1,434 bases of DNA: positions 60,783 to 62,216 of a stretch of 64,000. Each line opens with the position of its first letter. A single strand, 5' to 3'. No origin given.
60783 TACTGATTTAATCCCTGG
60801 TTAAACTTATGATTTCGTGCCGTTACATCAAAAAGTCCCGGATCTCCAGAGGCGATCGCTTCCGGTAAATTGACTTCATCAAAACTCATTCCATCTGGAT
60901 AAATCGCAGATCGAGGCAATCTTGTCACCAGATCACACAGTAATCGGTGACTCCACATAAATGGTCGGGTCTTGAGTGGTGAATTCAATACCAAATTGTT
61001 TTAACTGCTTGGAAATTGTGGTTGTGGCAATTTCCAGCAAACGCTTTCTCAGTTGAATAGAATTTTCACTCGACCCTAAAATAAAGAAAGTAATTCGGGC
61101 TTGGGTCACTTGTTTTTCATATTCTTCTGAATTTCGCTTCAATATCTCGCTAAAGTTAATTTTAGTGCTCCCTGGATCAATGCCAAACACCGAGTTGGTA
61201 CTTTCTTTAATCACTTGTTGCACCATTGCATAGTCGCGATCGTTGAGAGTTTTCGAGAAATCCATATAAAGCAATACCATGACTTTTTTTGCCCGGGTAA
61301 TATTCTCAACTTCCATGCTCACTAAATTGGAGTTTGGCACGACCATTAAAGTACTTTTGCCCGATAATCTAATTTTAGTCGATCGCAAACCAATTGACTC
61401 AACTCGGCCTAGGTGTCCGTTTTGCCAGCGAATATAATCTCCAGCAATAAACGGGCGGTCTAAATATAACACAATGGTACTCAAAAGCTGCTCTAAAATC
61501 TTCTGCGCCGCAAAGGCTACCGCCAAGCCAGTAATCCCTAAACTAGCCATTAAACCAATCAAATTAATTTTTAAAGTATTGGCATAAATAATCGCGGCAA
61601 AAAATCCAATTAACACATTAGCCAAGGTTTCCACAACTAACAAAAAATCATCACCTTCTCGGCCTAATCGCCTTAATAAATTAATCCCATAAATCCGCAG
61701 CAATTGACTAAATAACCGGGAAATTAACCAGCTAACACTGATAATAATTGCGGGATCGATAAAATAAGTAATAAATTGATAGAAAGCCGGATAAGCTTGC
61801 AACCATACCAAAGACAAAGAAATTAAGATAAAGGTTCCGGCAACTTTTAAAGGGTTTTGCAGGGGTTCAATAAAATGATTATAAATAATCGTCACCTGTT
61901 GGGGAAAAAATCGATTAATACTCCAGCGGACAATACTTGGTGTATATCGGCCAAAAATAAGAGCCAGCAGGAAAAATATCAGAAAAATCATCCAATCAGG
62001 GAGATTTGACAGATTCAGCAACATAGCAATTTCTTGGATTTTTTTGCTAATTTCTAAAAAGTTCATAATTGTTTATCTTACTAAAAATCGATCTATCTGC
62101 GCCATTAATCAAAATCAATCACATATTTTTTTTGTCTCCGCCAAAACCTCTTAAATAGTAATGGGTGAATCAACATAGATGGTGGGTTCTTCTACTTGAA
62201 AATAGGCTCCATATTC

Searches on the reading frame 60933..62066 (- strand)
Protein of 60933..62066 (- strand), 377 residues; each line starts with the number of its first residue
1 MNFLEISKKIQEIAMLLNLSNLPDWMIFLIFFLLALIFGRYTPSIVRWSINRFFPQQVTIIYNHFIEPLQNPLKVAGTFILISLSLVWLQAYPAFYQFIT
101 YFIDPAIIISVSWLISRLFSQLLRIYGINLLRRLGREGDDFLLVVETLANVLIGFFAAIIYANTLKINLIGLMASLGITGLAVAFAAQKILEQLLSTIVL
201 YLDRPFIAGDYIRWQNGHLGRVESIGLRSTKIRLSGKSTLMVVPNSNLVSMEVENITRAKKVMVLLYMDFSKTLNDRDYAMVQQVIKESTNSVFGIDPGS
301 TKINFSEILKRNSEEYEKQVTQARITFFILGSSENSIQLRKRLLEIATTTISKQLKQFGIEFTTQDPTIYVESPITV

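Call 39: search_protein_families(library=pfam, proteins=[window:60933-62066:-], max_evalue=0.0001)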
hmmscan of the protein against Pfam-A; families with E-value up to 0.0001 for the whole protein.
window:60933-62066:- (377 aa): 1 family
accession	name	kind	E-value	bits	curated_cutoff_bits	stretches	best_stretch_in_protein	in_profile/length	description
PF00924.24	MS_channel_2nd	-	8.7e-15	55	20.2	1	190-258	2-68/68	Mechanosensitive ion channel, beta-domain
